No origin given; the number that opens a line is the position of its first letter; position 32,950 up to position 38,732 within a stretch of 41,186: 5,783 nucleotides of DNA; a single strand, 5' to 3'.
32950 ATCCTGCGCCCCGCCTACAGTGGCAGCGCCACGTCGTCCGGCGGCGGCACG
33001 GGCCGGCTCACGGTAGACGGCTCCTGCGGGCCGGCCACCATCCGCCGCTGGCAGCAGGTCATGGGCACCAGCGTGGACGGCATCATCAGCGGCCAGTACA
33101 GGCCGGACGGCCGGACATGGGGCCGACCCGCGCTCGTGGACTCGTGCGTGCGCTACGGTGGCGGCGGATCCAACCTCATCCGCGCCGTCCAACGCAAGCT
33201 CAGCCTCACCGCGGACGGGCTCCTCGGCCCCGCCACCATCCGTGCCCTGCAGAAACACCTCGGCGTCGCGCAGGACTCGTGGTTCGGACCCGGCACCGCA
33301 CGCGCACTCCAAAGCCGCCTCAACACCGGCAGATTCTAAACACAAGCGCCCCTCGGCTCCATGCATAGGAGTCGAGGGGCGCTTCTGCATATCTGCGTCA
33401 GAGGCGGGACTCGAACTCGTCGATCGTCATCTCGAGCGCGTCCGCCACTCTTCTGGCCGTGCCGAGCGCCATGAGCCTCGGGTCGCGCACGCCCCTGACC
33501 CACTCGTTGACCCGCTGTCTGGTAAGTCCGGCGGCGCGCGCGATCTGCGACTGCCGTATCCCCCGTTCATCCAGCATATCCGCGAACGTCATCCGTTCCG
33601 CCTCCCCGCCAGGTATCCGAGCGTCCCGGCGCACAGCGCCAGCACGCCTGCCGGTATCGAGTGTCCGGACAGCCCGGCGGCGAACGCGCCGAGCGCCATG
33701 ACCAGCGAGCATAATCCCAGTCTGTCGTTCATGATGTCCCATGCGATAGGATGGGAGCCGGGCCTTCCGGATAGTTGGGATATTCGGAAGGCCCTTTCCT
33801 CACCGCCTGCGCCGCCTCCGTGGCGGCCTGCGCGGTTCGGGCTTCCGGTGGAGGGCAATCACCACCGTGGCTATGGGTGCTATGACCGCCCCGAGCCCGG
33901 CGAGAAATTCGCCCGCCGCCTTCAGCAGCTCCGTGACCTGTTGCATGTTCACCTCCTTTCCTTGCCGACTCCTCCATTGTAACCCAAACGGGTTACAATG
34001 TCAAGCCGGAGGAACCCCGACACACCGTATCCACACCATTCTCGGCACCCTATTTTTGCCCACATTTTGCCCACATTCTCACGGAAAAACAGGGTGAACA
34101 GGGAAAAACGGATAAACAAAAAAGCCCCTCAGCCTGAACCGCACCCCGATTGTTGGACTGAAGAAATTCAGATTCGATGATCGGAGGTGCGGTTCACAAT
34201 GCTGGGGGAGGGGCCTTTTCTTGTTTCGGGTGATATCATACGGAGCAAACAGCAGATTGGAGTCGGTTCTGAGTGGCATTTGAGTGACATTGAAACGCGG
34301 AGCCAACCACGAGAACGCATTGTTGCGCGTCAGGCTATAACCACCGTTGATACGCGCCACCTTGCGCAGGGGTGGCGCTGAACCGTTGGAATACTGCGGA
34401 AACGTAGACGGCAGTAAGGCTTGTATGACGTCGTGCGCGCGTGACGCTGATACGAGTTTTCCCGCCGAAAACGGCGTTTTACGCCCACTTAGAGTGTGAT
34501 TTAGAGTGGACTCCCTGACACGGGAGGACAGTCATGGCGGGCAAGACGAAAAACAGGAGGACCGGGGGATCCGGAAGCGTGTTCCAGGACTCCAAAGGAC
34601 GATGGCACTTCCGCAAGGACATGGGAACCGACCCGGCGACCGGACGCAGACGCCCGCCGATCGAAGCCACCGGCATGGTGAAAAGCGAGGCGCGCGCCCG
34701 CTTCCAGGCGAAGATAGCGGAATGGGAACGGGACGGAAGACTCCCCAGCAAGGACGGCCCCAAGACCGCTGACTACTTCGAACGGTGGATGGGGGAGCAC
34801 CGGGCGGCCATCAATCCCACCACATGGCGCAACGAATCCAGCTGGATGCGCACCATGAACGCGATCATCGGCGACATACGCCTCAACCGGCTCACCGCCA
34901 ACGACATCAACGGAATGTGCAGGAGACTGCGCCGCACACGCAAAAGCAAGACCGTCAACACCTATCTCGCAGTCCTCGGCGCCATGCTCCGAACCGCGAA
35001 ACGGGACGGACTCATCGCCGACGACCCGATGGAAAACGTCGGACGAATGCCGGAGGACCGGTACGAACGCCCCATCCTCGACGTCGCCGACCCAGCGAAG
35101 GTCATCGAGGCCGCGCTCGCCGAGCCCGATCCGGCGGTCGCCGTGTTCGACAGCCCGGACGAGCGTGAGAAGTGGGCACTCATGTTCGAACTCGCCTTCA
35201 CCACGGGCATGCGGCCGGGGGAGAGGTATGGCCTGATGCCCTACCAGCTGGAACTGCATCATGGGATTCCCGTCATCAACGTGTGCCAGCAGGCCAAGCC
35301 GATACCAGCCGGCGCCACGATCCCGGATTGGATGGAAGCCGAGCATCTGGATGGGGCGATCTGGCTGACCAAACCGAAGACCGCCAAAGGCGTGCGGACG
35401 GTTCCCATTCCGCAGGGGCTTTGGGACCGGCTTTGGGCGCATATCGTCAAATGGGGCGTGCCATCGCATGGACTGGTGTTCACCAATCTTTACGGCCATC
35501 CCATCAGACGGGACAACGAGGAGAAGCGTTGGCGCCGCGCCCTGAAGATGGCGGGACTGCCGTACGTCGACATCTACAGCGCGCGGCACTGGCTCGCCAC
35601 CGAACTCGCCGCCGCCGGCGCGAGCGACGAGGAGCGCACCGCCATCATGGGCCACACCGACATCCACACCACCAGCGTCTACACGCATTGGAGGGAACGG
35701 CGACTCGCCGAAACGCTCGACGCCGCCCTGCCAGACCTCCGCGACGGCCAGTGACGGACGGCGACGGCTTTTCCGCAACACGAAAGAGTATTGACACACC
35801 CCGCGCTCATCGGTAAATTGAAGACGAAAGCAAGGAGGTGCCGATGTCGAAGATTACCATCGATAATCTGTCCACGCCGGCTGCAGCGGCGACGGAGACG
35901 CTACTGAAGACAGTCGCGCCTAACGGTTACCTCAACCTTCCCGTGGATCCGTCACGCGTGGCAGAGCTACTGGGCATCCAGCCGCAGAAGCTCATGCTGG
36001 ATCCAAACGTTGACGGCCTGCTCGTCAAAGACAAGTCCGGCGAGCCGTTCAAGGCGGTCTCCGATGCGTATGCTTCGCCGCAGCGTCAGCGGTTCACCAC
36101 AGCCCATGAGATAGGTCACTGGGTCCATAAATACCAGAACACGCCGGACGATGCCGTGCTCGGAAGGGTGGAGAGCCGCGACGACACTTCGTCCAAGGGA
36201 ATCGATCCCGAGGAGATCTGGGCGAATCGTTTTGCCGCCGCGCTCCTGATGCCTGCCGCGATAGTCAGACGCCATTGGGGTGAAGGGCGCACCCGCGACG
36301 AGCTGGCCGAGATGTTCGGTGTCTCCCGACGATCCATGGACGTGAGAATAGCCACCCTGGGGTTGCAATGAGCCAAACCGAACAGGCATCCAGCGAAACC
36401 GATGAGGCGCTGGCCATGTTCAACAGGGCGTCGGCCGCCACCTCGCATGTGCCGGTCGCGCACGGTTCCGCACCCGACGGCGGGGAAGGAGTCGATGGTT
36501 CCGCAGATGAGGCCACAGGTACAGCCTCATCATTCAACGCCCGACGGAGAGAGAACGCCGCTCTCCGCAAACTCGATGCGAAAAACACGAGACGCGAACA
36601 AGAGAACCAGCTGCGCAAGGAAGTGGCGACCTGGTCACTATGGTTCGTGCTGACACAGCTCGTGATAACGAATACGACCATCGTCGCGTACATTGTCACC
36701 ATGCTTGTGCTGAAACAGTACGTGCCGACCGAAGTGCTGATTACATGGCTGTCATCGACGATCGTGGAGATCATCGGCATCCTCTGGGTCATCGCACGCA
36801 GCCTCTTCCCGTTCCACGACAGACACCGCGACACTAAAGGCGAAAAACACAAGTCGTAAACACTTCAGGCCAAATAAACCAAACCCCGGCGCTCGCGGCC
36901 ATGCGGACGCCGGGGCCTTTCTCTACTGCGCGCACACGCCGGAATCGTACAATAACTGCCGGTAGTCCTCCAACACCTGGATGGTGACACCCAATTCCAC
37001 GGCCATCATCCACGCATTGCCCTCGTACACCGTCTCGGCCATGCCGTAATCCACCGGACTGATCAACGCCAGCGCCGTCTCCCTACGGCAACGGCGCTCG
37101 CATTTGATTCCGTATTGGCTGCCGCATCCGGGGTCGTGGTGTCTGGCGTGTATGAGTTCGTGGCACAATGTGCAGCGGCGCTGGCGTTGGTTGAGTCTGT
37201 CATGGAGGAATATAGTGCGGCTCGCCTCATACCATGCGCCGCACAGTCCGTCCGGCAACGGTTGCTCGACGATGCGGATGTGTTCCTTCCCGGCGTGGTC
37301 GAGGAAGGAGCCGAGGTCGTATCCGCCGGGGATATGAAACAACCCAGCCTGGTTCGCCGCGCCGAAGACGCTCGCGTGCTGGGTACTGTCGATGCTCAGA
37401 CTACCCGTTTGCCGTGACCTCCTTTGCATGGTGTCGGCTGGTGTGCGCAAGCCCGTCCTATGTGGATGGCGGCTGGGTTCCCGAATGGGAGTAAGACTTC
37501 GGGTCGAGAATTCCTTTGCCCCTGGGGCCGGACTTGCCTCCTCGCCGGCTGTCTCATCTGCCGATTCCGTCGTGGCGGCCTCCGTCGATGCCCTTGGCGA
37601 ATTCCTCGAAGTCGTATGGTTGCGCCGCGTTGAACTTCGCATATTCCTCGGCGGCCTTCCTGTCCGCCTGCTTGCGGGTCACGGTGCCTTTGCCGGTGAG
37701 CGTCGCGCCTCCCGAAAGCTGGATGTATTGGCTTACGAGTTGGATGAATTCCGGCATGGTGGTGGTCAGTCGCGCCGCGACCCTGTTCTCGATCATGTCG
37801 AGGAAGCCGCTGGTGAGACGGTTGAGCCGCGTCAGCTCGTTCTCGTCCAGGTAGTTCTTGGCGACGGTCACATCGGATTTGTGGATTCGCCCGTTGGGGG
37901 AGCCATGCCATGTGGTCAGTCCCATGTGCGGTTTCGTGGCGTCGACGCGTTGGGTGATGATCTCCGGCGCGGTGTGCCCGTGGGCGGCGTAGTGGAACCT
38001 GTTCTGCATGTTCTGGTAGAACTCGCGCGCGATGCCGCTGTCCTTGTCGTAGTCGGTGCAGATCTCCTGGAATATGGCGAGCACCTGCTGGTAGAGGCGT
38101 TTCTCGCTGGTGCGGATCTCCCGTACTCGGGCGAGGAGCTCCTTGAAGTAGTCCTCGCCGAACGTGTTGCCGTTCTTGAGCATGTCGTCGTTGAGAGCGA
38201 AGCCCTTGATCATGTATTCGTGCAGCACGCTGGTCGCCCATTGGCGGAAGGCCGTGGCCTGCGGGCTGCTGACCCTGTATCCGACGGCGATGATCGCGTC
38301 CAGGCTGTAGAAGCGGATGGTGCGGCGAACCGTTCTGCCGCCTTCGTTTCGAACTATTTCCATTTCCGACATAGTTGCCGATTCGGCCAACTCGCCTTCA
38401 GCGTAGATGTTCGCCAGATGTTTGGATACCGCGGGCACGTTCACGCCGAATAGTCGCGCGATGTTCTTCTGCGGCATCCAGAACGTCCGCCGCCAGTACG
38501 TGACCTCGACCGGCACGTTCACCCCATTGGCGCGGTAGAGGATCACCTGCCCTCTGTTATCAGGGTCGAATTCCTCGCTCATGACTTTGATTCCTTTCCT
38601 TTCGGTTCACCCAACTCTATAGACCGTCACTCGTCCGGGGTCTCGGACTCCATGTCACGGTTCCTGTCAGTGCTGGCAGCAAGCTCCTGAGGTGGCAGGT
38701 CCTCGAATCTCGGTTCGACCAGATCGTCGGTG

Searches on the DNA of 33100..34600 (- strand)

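Call 10: search_dna_similar(query=window:33100-34600:-, collection=phages, mode=distant, max_rows=25)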
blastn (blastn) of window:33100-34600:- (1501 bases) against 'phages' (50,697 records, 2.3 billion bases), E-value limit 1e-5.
Records with a match: 1; places in all: 2; records where one place covers at least 80% of the query: 0.
Best place of each record, by identity: 95-99% 1.
By first word of the organism name: Bifidobacterium 1.
By host as written in the record: Bifidobacterium bifidum strain 317B 1.
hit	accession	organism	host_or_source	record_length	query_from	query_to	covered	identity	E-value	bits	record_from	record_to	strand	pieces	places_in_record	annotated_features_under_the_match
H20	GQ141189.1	Bifidobacterium phage Bbif-1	Bifidobacterium bifidum strain 317B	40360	1262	1501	16%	97.9%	8e-112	411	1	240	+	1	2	bacteriophage endolysin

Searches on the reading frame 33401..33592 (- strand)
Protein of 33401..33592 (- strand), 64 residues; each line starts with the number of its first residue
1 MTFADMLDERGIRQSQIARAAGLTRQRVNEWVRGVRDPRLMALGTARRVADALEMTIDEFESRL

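Call 16: search_protein_families(library=pfam, proteins=[window:33401-33592:-], max_evalue=1)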
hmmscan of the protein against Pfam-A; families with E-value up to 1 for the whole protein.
seq(64 aa): 12 families
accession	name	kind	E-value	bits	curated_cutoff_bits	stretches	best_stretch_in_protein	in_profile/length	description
PF01381.28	HTH_3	-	1.1e-08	35.4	23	1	6-60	4-55/55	Helix-turn-helix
PF13443.12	HTH_26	-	1.1e-07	32.4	22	1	6-60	5-57/63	Cro/C1-type HTH DNA-binding domain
PF13560.12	HTH_31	-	6.1e-05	23.7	27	1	9-60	12-61/64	Helix-turn-helix domain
PF15943.11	YdaS_toxin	-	0.00022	21.4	30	1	14-36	11-33/65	Bacterial toxin YdaS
PF13384.12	HTH_23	-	0.0059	16.8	24.6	1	4-34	11-40/50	Homeodomain-like domain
PF13518.12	HTH_28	-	0.0072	16.8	25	1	10-35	11-36/52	Helix-turn-helix domain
PF16509.11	KORA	-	0.013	16.1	26.7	1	11-35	30-54/84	TrfB plasmid transcriptional repressor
PF07037.17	YfeC-like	-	0.089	13.5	22.9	1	16-33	5-22/122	Transcription regulator YfeC-like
PF21320.3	HTH_65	-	0.1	13.2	24.1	1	12-35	25-48/75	Rv2258c-like winged HTH domain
PF05920.17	Homeobox_KN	-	0.1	12.9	24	1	15-32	17-34/40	Homeobox KN domain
PF13412.12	HTH_24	-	0.12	12.4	21.9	1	8-30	14-36/48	Winged helix-turn-helix DNA-binding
PF16885.10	CAC1F_C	-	0.18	11.4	26.6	1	36-62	299-324/362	Voltage-gated calcium channel subunit alpha, C-term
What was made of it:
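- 33398..33592 (-): Copy 2 gene 3: 64-aa XRE/Cro-C1 type HTH. Pfam HTH_3 at E = 1e-8, 35.4 bits against a cutoff of 23 (call 16).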

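Call 17: search_protein_families(library=phrogs, proteins=[window:33401-33592:-], max_evalue=1)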
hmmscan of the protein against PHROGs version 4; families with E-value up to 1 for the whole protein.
seq(64 aa): 37 families (the best 25 are shown)
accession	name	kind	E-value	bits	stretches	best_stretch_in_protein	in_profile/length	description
phrog_1373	-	transcription regulation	5.3e-07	30.8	1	5-58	70-120/166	transcriptional regulator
phrog_8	-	transcription regulation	1.5e-06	28.9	1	8-59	86-214/346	transcriptional regulator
phrog_4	-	transcription regulation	6.6e-05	23.1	1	7-60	144-191/400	transcriptional repressor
phrog_2328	-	transcription regulation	7.4e-05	23.5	1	6-56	23-70/128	transcriptional repressor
phrog_2439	-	transcription regulation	0.00045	20.2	1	6-60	15-66/367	transcriptional regulator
phrog_2967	-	transcription regulation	0.00059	20.4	1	7-55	19-64/225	transcriptional regulator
phrog_686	-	DNA, RNA and nucleotide metabolism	0.00091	20.5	1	9-29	46-66/76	HTH DNA binding protein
phrog_409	-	transcription regulation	0.0011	20.5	1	1-43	15-57/127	transcriptional regulator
phrog_35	-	transcription regulation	0.0011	20.1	1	1-39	76-113/181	transcriptional repressor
phrog_13730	-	transcription regulation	0.0013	19.5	1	15-59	31-75/133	transcriptional repressor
phrog_7061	-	DNA, RNA and nucleotide metabolism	0.0026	19.2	1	9-33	42-66/70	HTH DNA binding protein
phrog_2339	-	DNA, RNA and nucleotide metabolism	0.005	17.8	1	1-36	28-63/98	HTH DNA binding protein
phrog_18342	-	transcription regulation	0.0079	17.2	1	3-58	23-77/123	transcriptional repressor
phrog_4268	-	transcription regulation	0.0089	17.2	1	7-57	44-89/96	transcriptional repressor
phrog_7241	-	transcription regulation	0.014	16.4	1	8-59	71-119/122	transcriptional regulator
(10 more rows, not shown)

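Call 49: search_protein_families(library=padloc, proteins=[window:33401-33592:-], max_evalue=1)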
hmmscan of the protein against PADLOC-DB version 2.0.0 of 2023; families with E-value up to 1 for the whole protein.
seq(64 aa): 6 families
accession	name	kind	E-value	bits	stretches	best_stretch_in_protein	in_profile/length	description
PDLC04775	PDC-M69A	-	0.0031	16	1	5-59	14-65/113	-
PDLC04760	PDC-M64C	-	0.013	13.9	1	4-55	32-80/93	-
PDLC03949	RmrA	-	0.016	12.1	1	9-59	13-60/363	-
PDLC04762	PDC-M64C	-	0.02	13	1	4-38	33-67/97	-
PDLC04757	PDC-M64B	-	0.04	11.9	1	6-37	37-68/128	-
PDLC04758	PDC-M64B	-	0.058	11.8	1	5-37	37-69/123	-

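Call 50: search_protein_families(library=ncbifam, proteins=[window:33401-33592:-], max_evalue=1)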
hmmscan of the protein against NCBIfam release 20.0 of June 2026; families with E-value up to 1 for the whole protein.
seq(64 aa): 14 families
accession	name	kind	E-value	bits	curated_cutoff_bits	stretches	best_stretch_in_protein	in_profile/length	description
NF041951.1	phage_RstR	subfamily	9.3e-06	25.9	80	1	5-60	9-61/108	RstR family transcriptional repressor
TIGR04111.1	BcepMu_gp16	hypoth_equivalog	0.00044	20.1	34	1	6-53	8-52/55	phage-associated protein, BcepMu gp16 family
NF053720.1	NsdA_fam_reg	subfamily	0.002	17.7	75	1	3-57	17-72/432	NsdA family TPR-like regulatory protein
NF047542.1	telomere_Tap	equivalog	0.0097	14.6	600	1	9-54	28-73/695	telomere-associated protein Tap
TIGR02607.1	antidote_HigA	equivalog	0.013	15.3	47.7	1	4-56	13-62/81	HigA family addiction module antitoxin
TIGR03070.1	couple_hipB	subfamily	0.014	15.4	71.65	1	9-39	13-43/58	type II toxin-antitoxin system Y4mF family antitoxin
NF033546.1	transpos_IS21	equivalog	0.023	14.2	160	1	6-57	3-57/294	IS21 family transposase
NF047595.1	IS66_ISRel24_TnpA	equivalog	0.039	14.6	74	1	10-39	20-47/113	IS66-like element accessory protein TnpA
NF033545.0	transpos_IS630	equivalog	0.053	13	100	1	3-44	4-45/299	IS630 family transposase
NF033577.2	transpos_IS481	equivalog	0.08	12.4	224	1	4-46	6-48/284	IS481 family transposase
NF033516.0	transpos_IS3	equivalog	0.098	11.9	160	1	5-48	8-51/369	IS3 family transposase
TIGR03860.1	FMN_nitrolo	subfamily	0.11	11.3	279.7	1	15-59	333-376/422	NtaA/DmoA family FMN-dependent monooxygenase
TIGR03541.1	reg_near_HchA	equivalog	0.12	11.9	215.6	1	11-54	186-228/232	PA1136 family autoinducer-binding transcriptional regulator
NF003157.0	PRK04132.1-2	equivalog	0.2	9.5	1103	1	10-58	434-483/864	replication factor C small subunit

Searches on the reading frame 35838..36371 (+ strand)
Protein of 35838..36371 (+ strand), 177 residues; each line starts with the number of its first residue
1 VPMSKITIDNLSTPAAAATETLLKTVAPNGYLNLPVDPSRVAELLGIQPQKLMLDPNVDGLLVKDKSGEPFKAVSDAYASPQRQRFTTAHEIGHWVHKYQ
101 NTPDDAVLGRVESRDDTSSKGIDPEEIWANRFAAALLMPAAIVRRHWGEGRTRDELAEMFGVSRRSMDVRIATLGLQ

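Call 75: search_protein_families(library=pfam, proteins=[window:35838-36371:+], max_evalue=0.01)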
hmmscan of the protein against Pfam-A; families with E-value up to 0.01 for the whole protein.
window:35838-36371:+ (177 aa): 3 families
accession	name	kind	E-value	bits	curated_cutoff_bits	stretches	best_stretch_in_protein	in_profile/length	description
PF06114.19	Peptidase_M78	-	2.5e-16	60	22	1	77-171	35-122/123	IrrE N-terminal-like domain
PF13518.12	HTH_28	-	0.0045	17.5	25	0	141-166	4-28/52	Helix-turn-helix domain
PF04545.22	Sigma70_r4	-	0.0068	16.3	24.1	0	141-164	11-34/50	Sigma-70, region 4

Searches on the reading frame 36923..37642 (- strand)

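Call 75: search_protein_families(library=pfam, proteins=[window:36923-37642:-], max_evalue=0.01)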
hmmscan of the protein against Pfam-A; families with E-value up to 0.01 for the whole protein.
window:36923-37642:- (239 aa): 2 families
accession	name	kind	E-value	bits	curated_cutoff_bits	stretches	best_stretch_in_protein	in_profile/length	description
PF06114.19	Peptidase_M78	-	1.1e-06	28.9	22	1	136-172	23-59/123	IrrE N-terminal-like domain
PF20573.4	DUF6782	-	0.00013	21.8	27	1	117-173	51-108/241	Putative metallopeptidase family (DUF6782)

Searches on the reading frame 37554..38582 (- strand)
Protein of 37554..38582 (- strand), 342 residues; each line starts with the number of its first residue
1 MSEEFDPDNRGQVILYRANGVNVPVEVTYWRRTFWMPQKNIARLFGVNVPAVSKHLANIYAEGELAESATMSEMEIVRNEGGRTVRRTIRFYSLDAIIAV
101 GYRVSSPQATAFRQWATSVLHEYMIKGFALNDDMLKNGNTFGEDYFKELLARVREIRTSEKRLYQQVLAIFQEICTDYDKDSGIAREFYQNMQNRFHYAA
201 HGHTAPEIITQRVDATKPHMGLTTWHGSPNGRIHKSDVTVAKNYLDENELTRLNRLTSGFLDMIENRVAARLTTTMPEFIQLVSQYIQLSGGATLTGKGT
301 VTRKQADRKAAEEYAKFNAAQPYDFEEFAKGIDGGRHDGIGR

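Call 75: search_protein_families(library=pfam, proteins=[window:37554-38582:-], max_evalue=0.01)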
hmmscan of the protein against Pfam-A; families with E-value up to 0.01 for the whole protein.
window:37554-38582:- (342 aa): 1 family
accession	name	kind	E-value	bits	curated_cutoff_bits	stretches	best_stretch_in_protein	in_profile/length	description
PF13310.11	Virulence_RhuM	-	1.7e-97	326.1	33.7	1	69-320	1-247/252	Virulence protein RhuM family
